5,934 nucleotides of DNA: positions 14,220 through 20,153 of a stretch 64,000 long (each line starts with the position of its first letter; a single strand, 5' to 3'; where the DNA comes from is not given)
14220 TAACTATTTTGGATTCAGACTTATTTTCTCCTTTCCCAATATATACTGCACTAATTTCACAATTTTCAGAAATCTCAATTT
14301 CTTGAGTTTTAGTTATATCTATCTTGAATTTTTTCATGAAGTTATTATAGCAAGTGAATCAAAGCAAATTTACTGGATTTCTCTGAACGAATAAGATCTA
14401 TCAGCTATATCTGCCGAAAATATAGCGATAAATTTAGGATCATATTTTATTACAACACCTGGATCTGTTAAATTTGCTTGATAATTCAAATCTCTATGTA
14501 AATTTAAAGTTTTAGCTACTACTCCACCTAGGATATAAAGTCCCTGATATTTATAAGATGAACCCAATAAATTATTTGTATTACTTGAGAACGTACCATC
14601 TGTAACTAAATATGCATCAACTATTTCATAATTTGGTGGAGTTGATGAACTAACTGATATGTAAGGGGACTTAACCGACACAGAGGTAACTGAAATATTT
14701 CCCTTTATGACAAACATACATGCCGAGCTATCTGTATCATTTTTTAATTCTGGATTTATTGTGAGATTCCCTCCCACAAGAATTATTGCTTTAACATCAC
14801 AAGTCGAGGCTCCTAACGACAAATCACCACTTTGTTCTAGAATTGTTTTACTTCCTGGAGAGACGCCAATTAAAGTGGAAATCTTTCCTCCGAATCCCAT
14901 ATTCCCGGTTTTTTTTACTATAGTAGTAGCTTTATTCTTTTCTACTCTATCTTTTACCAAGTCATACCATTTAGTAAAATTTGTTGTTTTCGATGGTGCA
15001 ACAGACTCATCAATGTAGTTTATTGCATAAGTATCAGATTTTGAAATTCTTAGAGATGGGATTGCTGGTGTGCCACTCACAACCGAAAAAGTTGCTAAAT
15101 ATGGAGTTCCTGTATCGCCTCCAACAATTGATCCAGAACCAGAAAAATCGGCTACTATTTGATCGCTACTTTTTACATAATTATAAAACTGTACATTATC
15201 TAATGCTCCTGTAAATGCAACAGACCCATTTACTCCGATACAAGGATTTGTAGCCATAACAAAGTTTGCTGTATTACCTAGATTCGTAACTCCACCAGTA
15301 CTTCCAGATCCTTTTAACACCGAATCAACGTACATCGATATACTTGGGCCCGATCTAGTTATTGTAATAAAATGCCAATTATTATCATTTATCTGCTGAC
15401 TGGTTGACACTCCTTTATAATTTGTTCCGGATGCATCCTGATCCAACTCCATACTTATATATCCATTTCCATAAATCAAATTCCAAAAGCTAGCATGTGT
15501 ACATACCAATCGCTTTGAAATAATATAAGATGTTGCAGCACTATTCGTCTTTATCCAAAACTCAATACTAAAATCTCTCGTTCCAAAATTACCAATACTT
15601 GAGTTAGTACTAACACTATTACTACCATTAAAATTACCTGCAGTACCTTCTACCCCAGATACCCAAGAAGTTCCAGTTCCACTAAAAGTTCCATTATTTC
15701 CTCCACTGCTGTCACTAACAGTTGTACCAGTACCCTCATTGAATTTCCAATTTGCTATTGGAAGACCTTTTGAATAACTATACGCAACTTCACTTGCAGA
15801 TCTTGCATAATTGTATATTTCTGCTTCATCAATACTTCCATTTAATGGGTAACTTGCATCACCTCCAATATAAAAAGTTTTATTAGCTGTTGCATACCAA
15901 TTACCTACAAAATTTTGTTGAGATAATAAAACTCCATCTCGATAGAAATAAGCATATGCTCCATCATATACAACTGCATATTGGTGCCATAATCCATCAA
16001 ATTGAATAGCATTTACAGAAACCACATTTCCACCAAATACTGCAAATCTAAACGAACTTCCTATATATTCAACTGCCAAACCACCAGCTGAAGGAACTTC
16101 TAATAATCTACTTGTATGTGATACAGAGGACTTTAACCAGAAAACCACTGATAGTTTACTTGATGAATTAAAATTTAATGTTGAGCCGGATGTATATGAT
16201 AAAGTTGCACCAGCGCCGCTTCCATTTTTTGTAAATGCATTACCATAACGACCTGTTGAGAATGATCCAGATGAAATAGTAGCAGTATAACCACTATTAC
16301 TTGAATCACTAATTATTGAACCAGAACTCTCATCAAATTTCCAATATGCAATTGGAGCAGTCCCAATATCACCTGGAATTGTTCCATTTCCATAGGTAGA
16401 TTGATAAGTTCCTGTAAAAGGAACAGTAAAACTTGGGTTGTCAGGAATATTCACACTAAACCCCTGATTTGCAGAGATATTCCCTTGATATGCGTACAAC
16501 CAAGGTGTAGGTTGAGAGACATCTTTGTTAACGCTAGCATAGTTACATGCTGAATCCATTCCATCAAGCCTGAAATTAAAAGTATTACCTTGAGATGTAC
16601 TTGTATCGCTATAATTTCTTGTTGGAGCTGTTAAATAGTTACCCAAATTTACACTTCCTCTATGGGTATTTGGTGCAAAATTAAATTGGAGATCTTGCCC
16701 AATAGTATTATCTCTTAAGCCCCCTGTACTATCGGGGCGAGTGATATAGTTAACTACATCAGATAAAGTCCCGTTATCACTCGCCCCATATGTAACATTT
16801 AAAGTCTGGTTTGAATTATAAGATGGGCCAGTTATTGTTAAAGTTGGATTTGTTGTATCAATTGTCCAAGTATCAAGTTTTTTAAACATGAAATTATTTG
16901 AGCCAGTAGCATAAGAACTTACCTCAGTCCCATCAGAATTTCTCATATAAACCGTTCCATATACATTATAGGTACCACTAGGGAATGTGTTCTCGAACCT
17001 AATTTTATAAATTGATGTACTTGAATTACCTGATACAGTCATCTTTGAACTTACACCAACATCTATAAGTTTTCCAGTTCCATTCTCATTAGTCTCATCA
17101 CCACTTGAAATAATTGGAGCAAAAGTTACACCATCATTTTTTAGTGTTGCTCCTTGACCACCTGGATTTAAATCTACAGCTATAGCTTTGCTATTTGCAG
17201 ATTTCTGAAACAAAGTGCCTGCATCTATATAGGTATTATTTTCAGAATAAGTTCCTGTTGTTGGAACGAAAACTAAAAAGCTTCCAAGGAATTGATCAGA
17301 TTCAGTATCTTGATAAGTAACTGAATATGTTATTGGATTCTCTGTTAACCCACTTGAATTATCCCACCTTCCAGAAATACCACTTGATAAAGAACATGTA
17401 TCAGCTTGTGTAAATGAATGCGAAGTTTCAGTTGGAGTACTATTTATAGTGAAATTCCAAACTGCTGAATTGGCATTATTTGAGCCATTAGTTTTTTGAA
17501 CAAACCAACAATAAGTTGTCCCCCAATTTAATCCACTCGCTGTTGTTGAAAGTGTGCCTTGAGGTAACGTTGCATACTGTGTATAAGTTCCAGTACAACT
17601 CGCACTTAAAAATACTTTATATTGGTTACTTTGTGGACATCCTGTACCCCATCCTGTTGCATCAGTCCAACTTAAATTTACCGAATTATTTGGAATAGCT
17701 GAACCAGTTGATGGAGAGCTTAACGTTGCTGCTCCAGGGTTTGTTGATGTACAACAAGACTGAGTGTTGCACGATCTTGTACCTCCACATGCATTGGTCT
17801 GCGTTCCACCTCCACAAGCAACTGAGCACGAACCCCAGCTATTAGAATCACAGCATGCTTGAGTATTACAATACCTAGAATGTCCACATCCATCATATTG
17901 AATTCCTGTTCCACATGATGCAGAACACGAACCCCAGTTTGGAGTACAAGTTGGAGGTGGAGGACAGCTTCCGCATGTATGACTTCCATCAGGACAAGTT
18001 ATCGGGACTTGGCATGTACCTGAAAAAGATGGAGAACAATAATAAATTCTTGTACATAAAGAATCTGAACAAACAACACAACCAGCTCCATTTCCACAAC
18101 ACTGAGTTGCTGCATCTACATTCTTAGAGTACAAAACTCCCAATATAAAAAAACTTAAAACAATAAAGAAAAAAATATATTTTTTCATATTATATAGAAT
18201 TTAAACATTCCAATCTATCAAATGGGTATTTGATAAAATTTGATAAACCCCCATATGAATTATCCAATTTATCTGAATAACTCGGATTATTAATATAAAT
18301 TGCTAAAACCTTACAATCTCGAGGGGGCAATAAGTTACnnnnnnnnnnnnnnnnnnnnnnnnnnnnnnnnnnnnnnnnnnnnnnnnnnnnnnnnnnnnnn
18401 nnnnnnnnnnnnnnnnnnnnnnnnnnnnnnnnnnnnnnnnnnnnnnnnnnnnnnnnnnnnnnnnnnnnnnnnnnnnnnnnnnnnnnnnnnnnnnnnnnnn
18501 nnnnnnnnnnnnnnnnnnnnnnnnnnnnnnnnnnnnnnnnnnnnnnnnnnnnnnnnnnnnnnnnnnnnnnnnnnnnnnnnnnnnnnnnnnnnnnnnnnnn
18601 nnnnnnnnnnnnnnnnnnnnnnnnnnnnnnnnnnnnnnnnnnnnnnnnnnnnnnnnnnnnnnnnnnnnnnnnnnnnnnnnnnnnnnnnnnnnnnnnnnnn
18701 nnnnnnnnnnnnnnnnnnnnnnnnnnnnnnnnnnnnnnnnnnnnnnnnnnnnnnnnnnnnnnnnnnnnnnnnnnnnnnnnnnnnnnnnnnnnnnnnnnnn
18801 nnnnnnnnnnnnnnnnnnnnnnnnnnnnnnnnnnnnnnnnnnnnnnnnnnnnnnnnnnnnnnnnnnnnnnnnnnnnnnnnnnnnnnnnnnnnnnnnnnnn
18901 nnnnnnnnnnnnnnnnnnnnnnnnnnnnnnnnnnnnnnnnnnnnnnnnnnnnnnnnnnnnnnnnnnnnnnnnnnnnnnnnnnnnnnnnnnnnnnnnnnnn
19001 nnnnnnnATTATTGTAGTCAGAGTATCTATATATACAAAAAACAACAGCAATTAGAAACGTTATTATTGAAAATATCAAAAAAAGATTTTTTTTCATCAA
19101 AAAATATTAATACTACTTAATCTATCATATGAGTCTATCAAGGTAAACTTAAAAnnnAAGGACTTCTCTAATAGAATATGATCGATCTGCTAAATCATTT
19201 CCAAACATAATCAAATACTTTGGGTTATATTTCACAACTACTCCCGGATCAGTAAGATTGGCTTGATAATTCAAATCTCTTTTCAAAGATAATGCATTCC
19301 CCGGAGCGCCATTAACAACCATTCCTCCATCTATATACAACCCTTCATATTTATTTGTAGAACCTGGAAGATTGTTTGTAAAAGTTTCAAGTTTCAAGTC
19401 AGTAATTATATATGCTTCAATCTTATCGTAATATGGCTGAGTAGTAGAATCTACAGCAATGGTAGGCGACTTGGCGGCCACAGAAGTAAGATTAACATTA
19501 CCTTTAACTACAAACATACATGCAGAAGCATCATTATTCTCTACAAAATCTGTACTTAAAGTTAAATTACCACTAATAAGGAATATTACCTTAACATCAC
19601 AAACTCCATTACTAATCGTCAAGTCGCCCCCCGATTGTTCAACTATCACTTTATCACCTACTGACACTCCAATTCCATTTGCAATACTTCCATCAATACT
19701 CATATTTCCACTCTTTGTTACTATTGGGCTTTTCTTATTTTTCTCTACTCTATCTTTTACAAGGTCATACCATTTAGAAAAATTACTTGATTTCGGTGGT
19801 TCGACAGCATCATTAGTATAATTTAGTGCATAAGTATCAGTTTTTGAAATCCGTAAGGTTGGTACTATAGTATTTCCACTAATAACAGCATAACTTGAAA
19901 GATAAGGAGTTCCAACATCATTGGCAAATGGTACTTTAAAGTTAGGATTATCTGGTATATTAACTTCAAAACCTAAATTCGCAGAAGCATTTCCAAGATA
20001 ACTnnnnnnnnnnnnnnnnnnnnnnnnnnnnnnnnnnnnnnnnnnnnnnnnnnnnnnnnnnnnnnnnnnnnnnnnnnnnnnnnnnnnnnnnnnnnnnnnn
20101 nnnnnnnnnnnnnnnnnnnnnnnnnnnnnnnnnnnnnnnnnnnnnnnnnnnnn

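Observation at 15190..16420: Giant paralog B equals A plus a 450-aa insertion carrying two LamG lectin domains (modular domain gain)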

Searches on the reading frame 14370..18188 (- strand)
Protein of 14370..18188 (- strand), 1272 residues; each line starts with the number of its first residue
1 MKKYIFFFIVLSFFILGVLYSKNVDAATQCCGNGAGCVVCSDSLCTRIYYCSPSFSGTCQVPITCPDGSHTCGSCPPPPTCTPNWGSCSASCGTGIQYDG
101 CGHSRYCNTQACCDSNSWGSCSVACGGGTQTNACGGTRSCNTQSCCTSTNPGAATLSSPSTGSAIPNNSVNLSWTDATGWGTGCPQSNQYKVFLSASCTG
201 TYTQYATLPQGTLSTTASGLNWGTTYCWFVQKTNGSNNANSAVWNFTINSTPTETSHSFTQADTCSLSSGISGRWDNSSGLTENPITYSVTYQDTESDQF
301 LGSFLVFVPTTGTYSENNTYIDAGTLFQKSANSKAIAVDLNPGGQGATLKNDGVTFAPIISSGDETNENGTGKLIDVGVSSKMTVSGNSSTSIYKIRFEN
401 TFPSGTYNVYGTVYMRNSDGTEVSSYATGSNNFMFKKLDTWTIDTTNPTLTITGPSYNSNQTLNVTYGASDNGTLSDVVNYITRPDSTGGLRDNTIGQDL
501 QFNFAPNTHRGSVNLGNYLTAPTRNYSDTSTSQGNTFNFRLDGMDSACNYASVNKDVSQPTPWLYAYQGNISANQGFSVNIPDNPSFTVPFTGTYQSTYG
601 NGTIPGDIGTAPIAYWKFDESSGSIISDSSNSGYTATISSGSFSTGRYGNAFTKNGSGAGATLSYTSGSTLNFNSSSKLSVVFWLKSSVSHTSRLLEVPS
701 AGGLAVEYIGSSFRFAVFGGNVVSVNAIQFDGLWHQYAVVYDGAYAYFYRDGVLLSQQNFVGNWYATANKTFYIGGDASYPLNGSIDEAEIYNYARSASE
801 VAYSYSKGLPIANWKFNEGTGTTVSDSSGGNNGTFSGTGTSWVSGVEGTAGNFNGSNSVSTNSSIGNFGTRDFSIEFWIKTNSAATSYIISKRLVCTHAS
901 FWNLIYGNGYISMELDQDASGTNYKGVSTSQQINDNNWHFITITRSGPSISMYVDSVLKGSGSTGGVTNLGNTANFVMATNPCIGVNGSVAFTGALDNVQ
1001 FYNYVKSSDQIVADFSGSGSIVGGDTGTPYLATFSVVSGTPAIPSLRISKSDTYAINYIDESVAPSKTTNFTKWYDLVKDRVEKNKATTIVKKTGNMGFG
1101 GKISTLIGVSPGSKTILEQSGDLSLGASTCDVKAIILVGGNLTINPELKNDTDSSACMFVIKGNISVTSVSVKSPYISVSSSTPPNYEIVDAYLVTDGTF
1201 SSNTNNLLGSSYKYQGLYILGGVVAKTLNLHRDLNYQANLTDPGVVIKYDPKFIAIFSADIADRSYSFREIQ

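Call 5: search_protein_families(library=pfam, proteins=[window:14373-18188:-], max_evalue=0.1)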
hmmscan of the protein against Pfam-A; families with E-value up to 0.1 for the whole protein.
window:14373-18188:- (1272 aa): 4 families
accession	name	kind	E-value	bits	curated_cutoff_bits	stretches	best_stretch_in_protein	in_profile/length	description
PF13385.13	Laminin_G_3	-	4.3e-35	121.5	27.6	2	854-1011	2-150/151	Concanavalin A-like lectin/glucanases superfamily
PF07953.20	Toxin_R_bind_N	-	5.2e-11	43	23.8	1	824-983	4-172/191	Clostridium neurotoxin, N-terminal receptor binding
PF02210.31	Laminin_G_2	-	1.2e-07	32.7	22.9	1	901-969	20-86/126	Laminin G domain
PF00054.30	Laminin_G_1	-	0.0019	18.9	24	1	907-959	27-76/131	Laminin G domain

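Call 7: find_encoding_contigs(protein=window:14370-18188:-, flank=10000, max_places=6)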
Protein window:14370-18188:- (1272 aa): 1 contig read that carries it; 1 place shown.
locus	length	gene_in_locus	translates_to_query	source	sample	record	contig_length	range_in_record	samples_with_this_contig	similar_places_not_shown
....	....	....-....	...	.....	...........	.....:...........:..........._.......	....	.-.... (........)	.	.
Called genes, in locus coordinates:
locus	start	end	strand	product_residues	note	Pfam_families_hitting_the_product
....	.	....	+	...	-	?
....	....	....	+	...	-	-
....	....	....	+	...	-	-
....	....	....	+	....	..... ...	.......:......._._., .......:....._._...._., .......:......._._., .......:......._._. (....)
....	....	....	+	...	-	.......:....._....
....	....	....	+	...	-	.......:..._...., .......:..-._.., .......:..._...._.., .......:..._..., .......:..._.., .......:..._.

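Call 37: search_protein_families(library=ncbifam, proteins=[window:14373-18188:-], max_evalue=0.1)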
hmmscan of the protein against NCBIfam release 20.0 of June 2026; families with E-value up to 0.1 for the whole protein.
window:14373-18188:- (1272 aa): 2 families
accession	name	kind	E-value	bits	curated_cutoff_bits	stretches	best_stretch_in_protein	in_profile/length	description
NF052521.1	TafC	equivalog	7.8e-10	38.4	410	1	811-1024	149-369/373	TafC family fimbrial protein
NF001415.0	PRK00292.1-2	equivalog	0.063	12.5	333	0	1212-1249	281-318/346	glucokinase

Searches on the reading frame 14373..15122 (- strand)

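Call 11: search_protein_families(library=pfam, proteins=[window:14373-15122:-], max_evalue=1)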
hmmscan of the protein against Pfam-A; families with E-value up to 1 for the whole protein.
window:14373-15122:- (250 aa): 1 family
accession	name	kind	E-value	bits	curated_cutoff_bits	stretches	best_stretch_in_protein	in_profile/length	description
PF02685.22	Glucokinase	-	0.1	12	22.1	1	165-224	229-285/314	Glucokinase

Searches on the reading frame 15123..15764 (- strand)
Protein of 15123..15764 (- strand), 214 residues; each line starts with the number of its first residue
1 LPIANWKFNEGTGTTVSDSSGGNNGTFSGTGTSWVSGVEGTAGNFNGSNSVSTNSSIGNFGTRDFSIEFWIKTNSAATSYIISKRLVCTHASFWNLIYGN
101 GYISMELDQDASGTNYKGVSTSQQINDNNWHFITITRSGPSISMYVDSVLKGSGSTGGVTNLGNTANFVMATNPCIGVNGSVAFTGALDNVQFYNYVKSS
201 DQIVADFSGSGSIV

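Call 11: search_protein_families(library=pfam, proteins=[window:15123-15764:-], max_evalue=1)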
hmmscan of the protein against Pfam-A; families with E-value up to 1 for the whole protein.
seq(214 aa): 4 families
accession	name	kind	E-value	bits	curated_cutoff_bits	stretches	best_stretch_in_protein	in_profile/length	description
PF13385.13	Laminin_G_3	-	3.9e-21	76.2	27.6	1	46-203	2-150/151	Concanavalin A-like lectin/glucanases superfamily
PF07953.20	Toxin_R_bind_N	-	6.3e-13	49.3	23.8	1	16-175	4-172/191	Clostridium neurotoxin, N-terminal receptor binding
PF02210.31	Laminin_G_2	-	5.3e-07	30.6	22.9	1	93-162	20-87/126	Laminin G domain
PF00054.30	Laminin_G_1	-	0.00019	22.1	24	1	96-154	24-81/131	Laminin G domain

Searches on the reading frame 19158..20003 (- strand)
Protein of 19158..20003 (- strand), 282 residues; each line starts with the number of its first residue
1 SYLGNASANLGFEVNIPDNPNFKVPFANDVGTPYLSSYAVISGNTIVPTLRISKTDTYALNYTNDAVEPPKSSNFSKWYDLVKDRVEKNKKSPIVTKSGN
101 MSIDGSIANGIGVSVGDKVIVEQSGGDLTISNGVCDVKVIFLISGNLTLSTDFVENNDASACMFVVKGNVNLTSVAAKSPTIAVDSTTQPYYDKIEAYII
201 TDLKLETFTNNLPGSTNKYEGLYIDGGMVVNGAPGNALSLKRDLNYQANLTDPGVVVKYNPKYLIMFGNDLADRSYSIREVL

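Call 51: predict_structure(alignment_id=A3)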
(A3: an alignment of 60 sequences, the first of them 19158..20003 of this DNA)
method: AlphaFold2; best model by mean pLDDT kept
length: 282 residues; sequences in the alignment: 60
mean_pLDDT: 93.5   pTM: 0.91
mean pLDDT of the five models: 93.5, 93.3, 93.1, 92.1, 91.8
residues with pLDDT >= 90: 240; 70-90: 37; 50-70: 4; < 50: 1
segments of 3 or more residues with pLDDT < 50: none
pLDDT, mean of each block of 10 residues (from residue 1): 80 94 95 95 94 96 87 94 97 98 98 98 97 98 98 96 98 91 93 97 94 88 96 84 92 96 96 82 67
secondary structure, 60 per line:
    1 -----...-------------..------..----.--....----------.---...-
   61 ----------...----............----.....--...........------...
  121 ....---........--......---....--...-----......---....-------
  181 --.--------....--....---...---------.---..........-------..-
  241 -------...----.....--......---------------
elements in order: E6-8 E39-42 E57-59 H78-89 E94-98 E101-106 H107-111 E118-124 E128-135 E138-143 E147-150 E153-155 E161-166 E170-173 E192-195 E198-201 E205-207 E221-230 E255-259 H262-267

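Call 53: fold_search(model_id=the predicted structure, library=pdb)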
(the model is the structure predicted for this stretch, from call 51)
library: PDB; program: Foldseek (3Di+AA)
matches with E <= 10: 73; with E <= 0.001: 0
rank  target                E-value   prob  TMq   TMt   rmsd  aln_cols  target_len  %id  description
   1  8jlc_A                1.5e-01  0.05  0.10  0.06  14.4       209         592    9  Cryo-EM structure of SV2A in complex with BoNT/A2 Hc and levetiracetam (released 2024-05-01)
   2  7bwy_A                3.3e-01  0.84  0.40  0.53   6.8       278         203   11  Crystal structure of ice-binding protein from an Antarctic ascomycete, Antarctomyces psychrotrophicus. (released 2020-05-27)
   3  8jli_A                3.5e-01  0.06  0.13  0.08  12.8       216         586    7  Cryo-EM structure of SV2A dimer in complex levetiracetam (released 2024-05-01)
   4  9fyq_A                3.9e-01  0.06  0.15  0.09  13.7       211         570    9  Cryo-EM structure of native SV2A in complex with TeNT-Hc, gangliosides and Pro-Macrobody 5 (released 2025-05-21)
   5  6ria_1                6.4e-01  0.08  0.12  0.25  10.3       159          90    9  Bactofilin from Thermus thermophilus, F105R mutant crystal structure (released 2019-07-17)
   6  7bwx_A                6.7e-01  0.44  0.33  0.43   8.6       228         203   12  Crystal structure of ice-binding protein from an Antarctic ascomycete, Antarctomyces psychrotrophicus. (released 2020-05-27)
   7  3wp9                  7.1e-01  0.38  0.35  0.42   7.7       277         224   12  Crystal structure of antifreeze protein from an Antarctic sea ice bacterium Colwellia sp. (released 2014-07-02)
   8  4u49_B                7.1e-01  0.04  0.13  0.12  14.9       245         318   10  Crystal structure of Pectate Lyase Pel3 from Pectobacterium carotovorum with two monomers in the A.U (released 2015-08-05)
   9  5b5h                  9.6e-01  0.21  0.31  0.37   9.3       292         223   15  Hydrophobic ice-binding site confer hyperactivity on antifreeze protein from a snow mold fungus (released 2016-09-28)
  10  8x0z                  1.0e+00  0.12  0.25  0.31  10.9       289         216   13  Crystal structure of A101C/A120C mutant of FfIBP (released 2024-11-13)
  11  6mzp_A                1.1e+00  0.03  0.14  0.12  22.1       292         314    8  Zebrafish betaglycan orphan domain structure from orthorhombic crystal form (released 2019-08-21)
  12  8x1p                  1.2e+00  0.13  0.28  0.34  11.1       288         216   12  Crystal structure of G160C/S176C mutant of FfIBP (released 2024-11-13)
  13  3uyv_A                1.4e+00  0.23  0.24  0.29   6.6       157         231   15  Crystal structure of a glycosylated ice-binding protein (LeIBP) from Arctic yeast (released 2012-02-29)
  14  6eio                  1.4e+00  0.18  0.32  0.39   8.7       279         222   11  Crystal structure of an ice binding protein from an Antarctic Biological Consortium (released 2018-03-28)
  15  7ddb_A                1.5e+00  0.12  0.26  0.31   9.8       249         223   14  Crystal structure of fungal antifreeze protein with intermediate activity (released 2021-11-03)
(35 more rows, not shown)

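Call 57: fold_search(model_id=the predicted structure, library=viral)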
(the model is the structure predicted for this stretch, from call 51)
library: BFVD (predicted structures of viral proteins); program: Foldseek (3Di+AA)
matches with E <= 10: 163; with E <= 0.001: 0
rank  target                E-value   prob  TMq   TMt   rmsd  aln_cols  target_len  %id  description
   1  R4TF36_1              8.7e-02  0.18  0.16  0.07  15.4       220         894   11  (no name in the UniProt tables at hand)
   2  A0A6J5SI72            2.9e-01  0.33  0.22  0.31  14.0       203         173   10  Uncharacterized protein [uncultured Caudovirales phage]
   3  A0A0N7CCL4            3.8e-01  0.05  0.12  0.17  15.8       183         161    8  Tail fibers protein [Salmonella phage 38]
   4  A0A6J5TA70            4.4e-01  0.10  0.18  0.17  12.8       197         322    9  Curlin associated [uncultured Caudovirales phage]
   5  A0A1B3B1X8            4.8e-01  0.09  0.15  0.29  12.3       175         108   12  Uncharacterized protein [Gordonia phage Zirinka]
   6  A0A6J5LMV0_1          4.8e-01  0.09  0.20  0.08  22.2       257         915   12  Regulator of chromosome condensation, RCC1 [uncultured Caudovirales phage]
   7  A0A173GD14            5.3e-01  0.07  0.15  0.07  14.7       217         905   12  Rhamnogalacturonase A/B/Epimerase-like pectate lyase domain-containing protein [Pseudomonas phage VSW-3]
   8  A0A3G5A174            5.9e-01  0.03  0.13  0.16  19.5       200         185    6  Uncharacterized protein [Harvfovirus sp.]
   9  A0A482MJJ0            6.9e-01  0.11  0.18  0.21  10.0       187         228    8  Uncharacterized protein [Nodularia phage vB_NspS-kac68v162]
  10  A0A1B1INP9            8.0e-01  0.06  0.17  0.19  24.5       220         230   11  (no name in the UniProt tables at hand)
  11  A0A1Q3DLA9            8.0e-01  0.04  0.12  0.17  12.3       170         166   16  Uncharacterized protein [Chionoecetes opilio bacilliform virus]
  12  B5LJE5                8.9e-01  0.10  0.18  0.11  11.0       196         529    9  Uncharacterized protein [Mycobacterium phage Myrna]
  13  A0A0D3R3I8            8.9e-01  0.02  0.10  0.15  12.1       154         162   10  Pentapeptide repeat-containing protein [Testudo hermanni ranavirus]
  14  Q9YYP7                9.8e-01  0.01  0.08  0.10  20.0       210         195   10  Uncharacterized protein RTL3 (Fragment) [Avian adenovirus 8 (strain ATCC A-2A)]
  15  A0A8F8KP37            1.0e+00  0.02  0.11  0.08  16.3       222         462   12  Glycosidase [Clandestinovirus]
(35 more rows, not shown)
